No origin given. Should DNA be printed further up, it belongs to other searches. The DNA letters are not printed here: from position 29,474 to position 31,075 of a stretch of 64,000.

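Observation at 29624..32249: Tandem TibC/Aah-like protein O-heptosyltransferase (BAHT) paralogues with no autotransporter next to them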

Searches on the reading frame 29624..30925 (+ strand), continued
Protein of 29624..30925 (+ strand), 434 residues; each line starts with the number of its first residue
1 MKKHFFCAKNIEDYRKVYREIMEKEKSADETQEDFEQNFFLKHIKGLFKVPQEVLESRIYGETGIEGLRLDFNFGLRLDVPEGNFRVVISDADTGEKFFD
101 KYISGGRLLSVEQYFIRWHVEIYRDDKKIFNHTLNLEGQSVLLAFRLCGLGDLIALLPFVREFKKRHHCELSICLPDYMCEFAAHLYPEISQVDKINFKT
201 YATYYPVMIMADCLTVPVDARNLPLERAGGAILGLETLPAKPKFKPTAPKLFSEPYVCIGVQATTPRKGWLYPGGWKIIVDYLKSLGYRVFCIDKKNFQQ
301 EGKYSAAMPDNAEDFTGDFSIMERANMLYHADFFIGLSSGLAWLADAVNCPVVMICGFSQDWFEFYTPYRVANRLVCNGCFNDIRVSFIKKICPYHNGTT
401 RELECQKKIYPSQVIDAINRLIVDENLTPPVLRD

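Call 24: search_protein_families(library=pfam, proteins=[L007:3809-6940:+, L007:6928-8010:+, L007:8012-8806:+, L009:1-6093:+, L017:11321-12655:+, L017:9019-9990:+, L017:7714-9006:+, L017:12831-14669:+, L008:4393-5532:+, L012:1643-2746:+], max_evalue=0.01)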
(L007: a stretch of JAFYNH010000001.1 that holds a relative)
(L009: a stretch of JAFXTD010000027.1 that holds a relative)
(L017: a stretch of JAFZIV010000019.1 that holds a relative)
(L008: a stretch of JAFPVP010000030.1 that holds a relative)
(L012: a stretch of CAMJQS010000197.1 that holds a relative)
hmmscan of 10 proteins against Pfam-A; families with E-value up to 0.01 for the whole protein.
L007:3809-6940:+ (1044 aa): 0 families

L007:6928-8010:+ (361 aa): 0 families

L007:8012-8806:+ (265 aa): 3 families
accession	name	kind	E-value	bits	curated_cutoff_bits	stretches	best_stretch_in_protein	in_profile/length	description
PF03783.19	CsgG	-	3.9e-15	56.2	20.8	1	30-177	7-160/210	Curli production assembly/transport component CsgG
PF13036.11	LpoB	-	8.7e-06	26.1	22.3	1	54-125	46-117/147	Peptidoglycan-synthase activator LpoB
PF03417.21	AAT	-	0.0031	17.7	23.2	1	51-94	11-54/225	Acyl-coenzyme A:6-aminopenicillanic acid acyl-transferase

L009:1-6093:+ (2031 aa): 1 family
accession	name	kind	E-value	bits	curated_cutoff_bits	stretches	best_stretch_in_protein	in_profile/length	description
PF00353.25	HemolysinCabind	-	0.00067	20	23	1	1909-1935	4-30/36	RTX calcium-binding nonapeptide repeat (4 copies)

L017:11321-12655:+ (445 aa): 3 families
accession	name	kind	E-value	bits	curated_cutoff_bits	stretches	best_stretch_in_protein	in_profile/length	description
PF01595.25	CNNM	-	1.4e-47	162.2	28.4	1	17-210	2-181/181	Cyclin M transmembrane N-terminal domain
PF00571.33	CBS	-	9e-19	68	24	2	298-347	7-56/57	CBS domain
PF03471.22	CorC_HlyC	-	7e-18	64.9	27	1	364-439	2-79/81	Transporter associated domain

L017:9019-9990:+ (324 aa): 5 families
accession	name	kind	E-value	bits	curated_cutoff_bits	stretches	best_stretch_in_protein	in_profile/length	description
PF08501.16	Shikimate_dh_N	-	5.3e-25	87.9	27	1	52-135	1-83/83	Shikimate dehydrogenase substrate binding domain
PF18317.6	SDH_C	-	9.6e-09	35.3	25.8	1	290-320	1-31/31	Shikimate 5'-dehydrogenase C-terminal domain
PF01488.26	Shikimate_DH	-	2.9e-07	31.1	24.3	1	163-239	10-83/138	Shikimate / quinate 5-dehydrogenase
PF03807.23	F420_oxidored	-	0.00018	22.5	21.6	1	170-244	4-72/94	NADP oxidoreductase coenzyme F420-dependent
PF03435.24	Sacchrp_dh_NADP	-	0.0083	16.9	25.1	0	169-240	2-77/129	Saccharopine dehydrogenase NADP binding domain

L017:7714-9006:+ (431 aa): 4 families
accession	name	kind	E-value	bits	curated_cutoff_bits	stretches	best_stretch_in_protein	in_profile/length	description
PF14239.11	RRXRR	-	2.6e-53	180.9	25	1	21-198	1-174/174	RRXRR protein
PF01844.29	HNH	-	2.7e-10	40.7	21.4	1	218-260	1-46/47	HNH endonuclease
PF14279.12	HNH_5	-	2.2e-05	24.7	27.5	1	218-262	1-47/56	HNH endonuclease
PF13391.12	HNH_2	-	0.0018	18.5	21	1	218-256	1-56/66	HNH endonuclease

L017:12831-14669:+ (613 aa): 5 families
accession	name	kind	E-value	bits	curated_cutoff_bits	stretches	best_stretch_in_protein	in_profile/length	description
PF01380.27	SIS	-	9.7e-59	197.3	25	2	297-422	4-130/131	SIS domain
PF13522.11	GATase_6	-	3.6e-19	69.5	27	1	69-192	9-125/130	Glutamine amidotransferase domain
PF13537.11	GATase_7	-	8.4e-16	58.5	25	1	89-201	12-121/123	Glutamine amidotransferase domain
PF13230.11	GATase_4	-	0.0001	21.8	23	1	46-134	47-133/272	Glutamine amidotransferases class-II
PF13580.11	SIS_2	-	0.0035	17.8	27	0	339-379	98-137/138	SIS domain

L008:4393-5532:+ (380 aa): 7 families
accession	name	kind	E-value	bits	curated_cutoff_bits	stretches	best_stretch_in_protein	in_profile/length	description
PF00248.27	Aldo_ket_red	-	2.3e-23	83.1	24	1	21-242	2-202/291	Aldo/keto reductase family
PF13534.11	Fer4_17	-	6.3e-05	23.9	22.2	1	309-372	2-60/61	4Fe-4S dicluster domain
PF13183.11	Fer4_8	-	0.0002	22.2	27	1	308-372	4-68/68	4Fe-4S dicluster domain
PF00037.32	Fer4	-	0.00057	20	21.1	1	355-371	5-21/24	4Fe-4S binding domain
PF13746.11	Fer4_18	-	0.0012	19.5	27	1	349-378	52-81/114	4Fe-4S dicluster domain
PF12838.12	Fer4_7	-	0.0029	18.5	27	0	312-372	2-52/52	4Fe-4S dicluster domain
PF13187.11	Fer4_9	-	0.0037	17.7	27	0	309-370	2-49/52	4Fe-4S dicluster domain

L012:1643-2746:+ (368 aa): 1 family
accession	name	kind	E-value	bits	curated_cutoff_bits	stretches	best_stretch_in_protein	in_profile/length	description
PF00248.27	Aldo_ket_red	-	1.2e-21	77.5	24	1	20-242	1-202/291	Aldo/keto reductase family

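Call 25: search_protein_families(library=ncbifam, proteins=[L009:1-6093:+, L007:3809-6940:+], max_evalue=0.001)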
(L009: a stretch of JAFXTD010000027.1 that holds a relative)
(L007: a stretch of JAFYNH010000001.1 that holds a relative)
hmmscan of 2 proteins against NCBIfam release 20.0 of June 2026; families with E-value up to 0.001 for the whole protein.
L009:1-6093:+ (2031 aa): 0 families

L007:3809-6940:+ (1044 aa): 0 families
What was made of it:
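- The L007 ORF has no Autotransporter, AIDA or Pertactin hit (calls 24, 25).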

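Call 26: search_solved_structures(query=window:29624-30925:+, show_alignments=2, max_evalue=0.001)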
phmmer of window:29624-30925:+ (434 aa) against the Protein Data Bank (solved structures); distinct sequences matched with E-value up to 0.001: 2.
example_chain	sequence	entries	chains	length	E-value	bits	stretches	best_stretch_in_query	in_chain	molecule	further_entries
4rb4_K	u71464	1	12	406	1.8e-74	254.5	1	62-421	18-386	Glycosyltransferase tibC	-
4rap_A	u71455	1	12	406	2.4e-74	254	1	62-421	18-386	Glycosyltransferase TibC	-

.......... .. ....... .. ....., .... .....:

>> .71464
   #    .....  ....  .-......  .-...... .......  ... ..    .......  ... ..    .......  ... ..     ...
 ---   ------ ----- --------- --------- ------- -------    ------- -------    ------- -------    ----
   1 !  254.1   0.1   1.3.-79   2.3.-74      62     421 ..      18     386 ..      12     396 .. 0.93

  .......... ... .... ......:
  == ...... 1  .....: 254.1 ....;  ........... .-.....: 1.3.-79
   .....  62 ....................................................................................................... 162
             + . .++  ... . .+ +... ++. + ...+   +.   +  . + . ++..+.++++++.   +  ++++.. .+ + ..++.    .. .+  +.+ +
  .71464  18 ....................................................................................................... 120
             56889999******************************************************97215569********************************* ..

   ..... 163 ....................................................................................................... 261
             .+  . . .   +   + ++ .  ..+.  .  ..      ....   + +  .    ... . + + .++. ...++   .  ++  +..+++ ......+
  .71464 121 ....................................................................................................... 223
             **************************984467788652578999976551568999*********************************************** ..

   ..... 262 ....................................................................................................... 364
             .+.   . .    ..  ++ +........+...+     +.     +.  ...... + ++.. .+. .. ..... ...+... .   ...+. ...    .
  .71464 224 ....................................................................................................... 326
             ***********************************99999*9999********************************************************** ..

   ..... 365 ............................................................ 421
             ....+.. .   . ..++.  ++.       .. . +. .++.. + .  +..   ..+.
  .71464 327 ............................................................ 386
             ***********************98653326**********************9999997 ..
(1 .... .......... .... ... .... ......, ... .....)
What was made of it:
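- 29624..30928 (+): BAHT1, a protein O-heptosyltransferase of the TibC/Aah family (434 aa). TibC in the PDB at E=2e-74 (call 26).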

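Call 31: find_encoding_contigs(protein=P0026, flank=10000, max_places=4)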
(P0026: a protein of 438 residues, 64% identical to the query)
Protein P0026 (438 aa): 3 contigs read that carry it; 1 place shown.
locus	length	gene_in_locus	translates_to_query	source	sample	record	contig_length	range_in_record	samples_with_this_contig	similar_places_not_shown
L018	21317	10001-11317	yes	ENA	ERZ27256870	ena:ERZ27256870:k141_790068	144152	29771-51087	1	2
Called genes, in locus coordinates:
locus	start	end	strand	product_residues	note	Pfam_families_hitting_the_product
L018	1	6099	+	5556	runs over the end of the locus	-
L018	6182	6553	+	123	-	PF01242:PTPS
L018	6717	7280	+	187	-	PF04055:Radical_SAM, PF13353:Fer4_12 (weak)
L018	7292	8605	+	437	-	PF21129:TibC_1st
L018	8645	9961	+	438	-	PF21129:TibC_1st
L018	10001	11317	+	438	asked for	PF21129:TibC_1st, PF01075:Glyco_transf_9 (weak)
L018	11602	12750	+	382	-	PF00248:Aldo_ket_red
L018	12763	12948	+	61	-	-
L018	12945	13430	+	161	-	PF02525:Flavodoxin_2 (weak), PF03358:FMN_red (weak), PF12682:Flavodoxin_4, PF12724:Flavodoxin_5 (faint)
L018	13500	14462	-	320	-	PF01471:PG_binding_1, PF09374:PG_binding_3 (faint), PF01471:PG_binding_1, PF06725:3D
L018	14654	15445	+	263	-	PF00460:Flg_bb_rod, PF22692:LlgE_F_G_D1, PF06429:Flg_bbr_C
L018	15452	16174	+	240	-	PF13144:ChapFlgA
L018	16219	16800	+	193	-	PF02107:FlgH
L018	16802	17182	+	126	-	-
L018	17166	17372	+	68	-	-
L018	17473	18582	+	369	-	PF02119:FlgI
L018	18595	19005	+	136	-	PF10135:Rod-binding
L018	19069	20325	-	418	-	PF00149:Metallophos, PF12850:Metallophos_2 (weak), PF01451:LMWPc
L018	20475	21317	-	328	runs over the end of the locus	PF08238:Sel1 (weak)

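Call 35: find_related_loci(query=A1, collection=metagenome_contigs, flank=10000)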
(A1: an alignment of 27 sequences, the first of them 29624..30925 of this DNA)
Query A1 (434 aa) in metagenome_contigs; peptide patterns used: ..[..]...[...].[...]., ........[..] (x = any residue, [..] = any of these).
600 stretches matched a pattern (row limit reached: there are more); 574 encode a relative of the query (tblastn E <= 1e-3); the best 80 are kept; 80 distinct loci.
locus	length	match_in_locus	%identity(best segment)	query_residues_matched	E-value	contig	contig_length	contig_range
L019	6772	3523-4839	62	1-434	0e+0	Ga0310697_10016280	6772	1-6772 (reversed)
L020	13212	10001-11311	62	1-432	7e-178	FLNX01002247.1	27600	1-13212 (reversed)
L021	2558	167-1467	63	4-433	0e+0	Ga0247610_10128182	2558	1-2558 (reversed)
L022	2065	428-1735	57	1-434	3e-178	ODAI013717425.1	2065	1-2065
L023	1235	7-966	61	115-433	9e-146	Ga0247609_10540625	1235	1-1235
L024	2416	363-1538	45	33-426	1e-118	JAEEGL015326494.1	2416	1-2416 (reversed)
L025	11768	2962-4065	47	58-424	7e-109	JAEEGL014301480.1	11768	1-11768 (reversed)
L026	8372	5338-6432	46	59-422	7e-108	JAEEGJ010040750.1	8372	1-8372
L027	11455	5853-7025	44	19-420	5e-105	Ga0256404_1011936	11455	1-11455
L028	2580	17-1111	46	62-427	3e-107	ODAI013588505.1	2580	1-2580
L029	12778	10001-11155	44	59-434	4e-96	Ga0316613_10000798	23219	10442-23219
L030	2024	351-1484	42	50-426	4e-99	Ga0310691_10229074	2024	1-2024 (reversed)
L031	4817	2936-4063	42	62-429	3e-91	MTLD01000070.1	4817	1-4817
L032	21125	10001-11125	42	63-429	2e-90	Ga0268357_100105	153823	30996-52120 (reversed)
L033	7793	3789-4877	43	59-419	5e-90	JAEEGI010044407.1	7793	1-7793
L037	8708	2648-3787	41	62-429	6e-88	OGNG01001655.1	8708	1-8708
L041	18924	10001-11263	38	22-429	3e-86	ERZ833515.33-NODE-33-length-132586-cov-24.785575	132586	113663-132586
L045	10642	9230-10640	40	30-429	1e-85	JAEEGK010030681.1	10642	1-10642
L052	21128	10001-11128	41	62-429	2e-85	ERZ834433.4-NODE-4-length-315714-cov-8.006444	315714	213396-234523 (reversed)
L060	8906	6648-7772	40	62-429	3e-84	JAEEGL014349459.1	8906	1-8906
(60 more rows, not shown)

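Call 50: find_homologous_proteins(query=L009:1-6093:+, max_evalue=1e-20)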
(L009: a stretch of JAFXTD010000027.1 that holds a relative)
Query L009:1-6093:+ (2031 aa): 12 proteins with E <= 1e-20 among 8000 candidates.
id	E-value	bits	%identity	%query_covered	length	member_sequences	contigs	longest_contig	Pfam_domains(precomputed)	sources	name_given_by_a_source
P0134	0.0e+0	4042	92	100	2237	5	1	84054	-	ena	-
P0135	0.0e+0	2855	71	97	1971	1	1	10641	PF00353.26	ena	-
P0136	0.0e+0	2810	61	100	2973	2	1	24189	-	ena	-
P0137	0.0e+0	2578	62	100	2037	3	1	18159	PF00353.26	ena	-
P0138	0.0e+0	2229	53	100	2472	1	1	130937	-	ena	-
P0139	0.0e+0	2210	56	100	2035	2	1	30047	-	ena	-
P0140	0.0e+0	2170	53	100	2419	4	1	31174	-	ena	-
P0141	0.0e+0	2148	55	100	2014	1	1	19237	-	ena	-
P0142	0.0e+0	2121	53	100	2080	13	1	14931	-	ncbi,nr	ncbi:MAG: hypothetical protein IJQ01_09815, partial [Selenomonadaceae bacterium]|nr:hypothetical pro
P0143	0.0e+0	1439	34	98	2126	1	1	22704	-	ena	-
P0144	1.0e-120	423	40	33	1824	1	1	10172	-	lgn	-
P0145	6.0e-23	98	30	29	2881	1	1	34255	-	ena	-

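Call 56: find_encoding_contigs(protein=P0138, flank=10000, max_places=2)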
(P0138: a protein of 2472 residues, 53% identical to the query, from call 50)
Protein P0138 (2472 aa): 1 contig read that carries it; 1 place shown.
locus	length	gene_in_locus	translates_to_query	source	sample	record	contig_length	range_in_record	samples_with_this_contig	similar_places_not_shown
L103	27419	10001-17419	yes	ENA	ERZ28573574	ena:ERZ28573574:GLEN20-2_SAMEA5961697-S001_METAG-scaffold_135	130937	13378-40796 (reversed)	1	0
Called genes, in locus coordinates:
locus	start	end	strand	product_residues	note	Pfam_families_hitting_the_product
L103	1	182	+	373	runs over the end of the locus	PF07969:Amidohydro_3 (faint), PF01979:Amidohydro_1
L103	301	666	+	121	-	PF04277:OAD_gamma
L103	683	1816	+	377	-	PF03977:OAD_beta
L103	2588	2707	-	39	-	-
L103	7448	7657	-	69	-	-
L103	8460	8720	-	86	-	-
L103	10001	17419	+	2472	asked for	-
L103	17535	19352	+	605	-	PF00009:GTP_EFTU, PF01926:MMR_HSR1 (weak), PF22042:EF-G_D2, PF03144:GTP_EFTU_D2, PF00679:EFG_C, PF21018:BipA_C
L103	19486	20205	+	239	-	PF04542:Sigma70_r2, PF04545:Sigma70_r4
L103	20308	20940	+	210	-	PF04472:SepF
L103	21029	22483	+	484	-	PF01276:OKR_DC_1, PF00155:Aminotran_1_2, PF00266:Aminotran_5, PF01041:DegT_DnrJ_EryC1, PF01053:Cys_Met_Meta_PP (weak), PF01212:Beta_elim_lyase (weak), PF03711:OKR_DC_1_C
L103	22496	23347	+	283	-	PF17284:Spermine_synt_N, PF01564:Spermine_synth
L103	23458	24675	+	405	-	-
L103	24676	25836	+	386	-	PF16548:FlgT_N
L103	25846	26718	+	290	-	-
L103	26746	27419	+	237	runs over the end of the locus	-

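Call 57: find_encoding_contigs(protein=P0136, flank=10000, max_places=2)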
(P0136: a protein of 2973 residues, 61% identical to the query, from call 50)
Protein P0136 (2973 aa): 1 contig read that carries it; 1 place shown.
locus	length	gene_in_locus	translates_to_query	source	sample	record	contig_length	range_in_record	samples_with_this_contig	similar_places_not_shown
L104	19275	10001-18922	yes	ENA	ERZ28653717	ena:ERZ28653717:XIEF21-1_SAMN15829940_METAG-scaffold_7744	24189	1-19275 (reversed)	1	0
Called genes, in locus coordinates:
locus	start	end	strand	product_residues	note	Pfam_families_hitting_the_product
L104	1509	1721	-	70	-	-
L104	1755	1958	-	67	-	-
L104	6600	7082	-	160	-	-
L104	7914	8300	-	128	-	-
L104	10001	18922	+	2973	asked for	-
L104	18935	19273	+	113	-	?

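Call 59: find_encoding_contigs(protein=P0140, flank=10000, max_places=2)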
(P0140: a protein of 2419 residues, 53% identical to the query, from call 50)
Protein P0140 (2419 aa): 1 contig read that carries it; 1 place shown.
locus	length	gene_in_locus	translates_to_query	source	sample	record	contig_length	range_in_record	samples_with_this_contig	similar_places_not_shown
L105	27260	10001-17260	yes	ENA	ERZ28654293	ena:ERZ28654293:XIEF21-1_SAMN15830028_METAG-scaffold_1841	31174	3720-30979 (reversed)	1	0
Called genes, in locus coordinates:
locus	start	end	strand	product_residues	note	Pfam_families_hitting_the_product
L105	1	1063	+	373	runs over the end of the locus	PF07969:Amidohydro_3 (faint), PF01979:Amidohydro_1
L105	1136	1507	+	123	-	PF04277:OAD_gamma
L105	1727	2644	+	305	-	PF03977:OAD_beta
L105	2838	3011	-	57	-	-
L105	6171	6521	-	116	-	-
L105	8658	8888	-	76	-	-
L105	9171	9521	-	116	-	-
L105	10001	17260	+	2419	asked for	-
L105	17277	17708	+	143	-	PF01242:PTPS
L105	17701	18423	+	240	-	PF13353:Fer4_12, PF04055:Radical_SAM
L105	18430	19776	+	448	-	PF21129:TibC_1st, PF01075:Glyco_transf_9 (weak)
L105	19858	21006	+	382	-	PF00248:Aldo_ket_red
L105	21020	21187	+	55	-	-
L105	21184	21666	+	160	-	PF02525:Flavodoxin_2 (faint), PF03358:FMN_red, PF12682:Flavodoxin_4, PF12724:Flavodoxin_5 (faint)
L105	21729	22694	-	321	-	PF01471:PG_binding_1, PF09374:PG_binding_3 (faint), PF01471:PG_binding_1, PF06725:3D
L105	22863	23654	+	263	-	PF00460:Flg_bb_rod, PF22692:LlgE_F_G_D1, PF06429:Flg_bbr_C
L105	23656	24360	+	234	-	PF13144:ChapFlgA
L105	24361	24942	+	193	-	PF02107:FlgH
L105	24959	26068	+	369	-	PF02119:FlgI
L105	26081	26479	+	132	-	PF10135:Rod-binding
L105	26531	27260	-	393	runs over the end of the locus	PF01451:LMWPc, PF00149:Metallophos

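Call 60: find_encoding_contigs(protein=P0143, flank=10000, max_places=2)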
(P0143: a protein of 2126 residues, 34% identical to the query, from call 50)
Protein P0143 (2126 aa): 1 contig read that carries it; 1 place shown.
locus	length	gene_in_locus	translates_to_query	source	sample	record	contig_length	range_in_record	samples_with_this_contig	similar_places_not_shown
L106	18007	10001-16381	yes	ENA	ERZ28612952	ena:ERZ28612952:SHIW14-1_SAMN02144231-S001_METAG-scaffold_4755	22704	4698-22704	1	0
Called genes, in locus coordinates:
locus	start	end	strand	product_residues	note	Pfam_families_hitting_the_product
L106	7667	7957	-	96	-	-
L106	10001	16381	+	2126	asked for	-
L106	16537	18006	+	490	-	?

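Call 61: find_encoding_contigs(protein=P0139, flank=10000, max_places=2)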
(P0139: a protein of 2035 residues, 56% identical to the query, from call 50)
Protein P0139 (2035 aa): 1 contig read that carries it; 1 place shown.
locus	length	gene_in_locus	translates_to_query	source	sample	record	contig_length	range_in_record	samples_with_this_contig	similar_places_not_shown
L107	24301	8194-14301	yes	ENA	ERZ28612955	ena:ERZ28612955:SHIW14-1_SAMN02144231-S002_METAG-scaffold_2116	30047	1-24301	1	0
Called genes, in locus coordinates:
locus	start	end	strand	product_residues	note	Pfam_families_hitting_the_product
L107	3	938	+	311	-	?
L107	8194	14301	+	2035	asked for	-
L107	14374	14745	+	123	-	PF01242:PTPS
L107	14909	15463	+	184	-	PF04055:Radical_SAM, PF13353:Fer4_12 (faint)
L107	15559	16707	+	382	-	PF00248:Aldo_ket_red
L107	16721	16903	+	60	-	-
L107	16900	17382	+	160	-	PF02525:Flavodoxin_2 (faint), PF03358:FMN_red (weak), PF12682:Flavodoxin_4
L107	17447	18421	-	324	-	PF08823:PG_binding_2 (faint), PF01471:PG_binding_1, PF09374:PG_binding_3 (faint), PF01471:PG_binding_1, PF06725:3D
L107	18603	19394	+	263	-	PF00460:Flg_bb_rod, PF22692:LlgE_F_G_D1, PF06429:Flg_bbr_C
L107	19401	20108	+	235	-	PF13144:ChapFlgA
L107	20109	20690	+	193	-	PF02107:FlgH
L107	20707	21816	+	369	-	PF02119:FlgI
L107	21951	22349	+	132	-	PF10135:Rod-binding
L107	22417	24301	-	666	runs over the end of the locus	PF22745:Nlig-Ia, PF01653:DNA_ligase_aden, PF03120:OB_DNA_ligase, PF03119:DNA_ligase_ZBD (weak), PF12826:HHH_2, PF14520:HHH_5, PF00633:HHH (weak), PF00533:BRCT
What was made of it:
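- L107 has giant-queD-queE with no BAHT at the site (call 61). L107 keeps giant-queD-queE without any BAHT (call 61). L107 keeps queD-queE with no BAHT (call 61).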
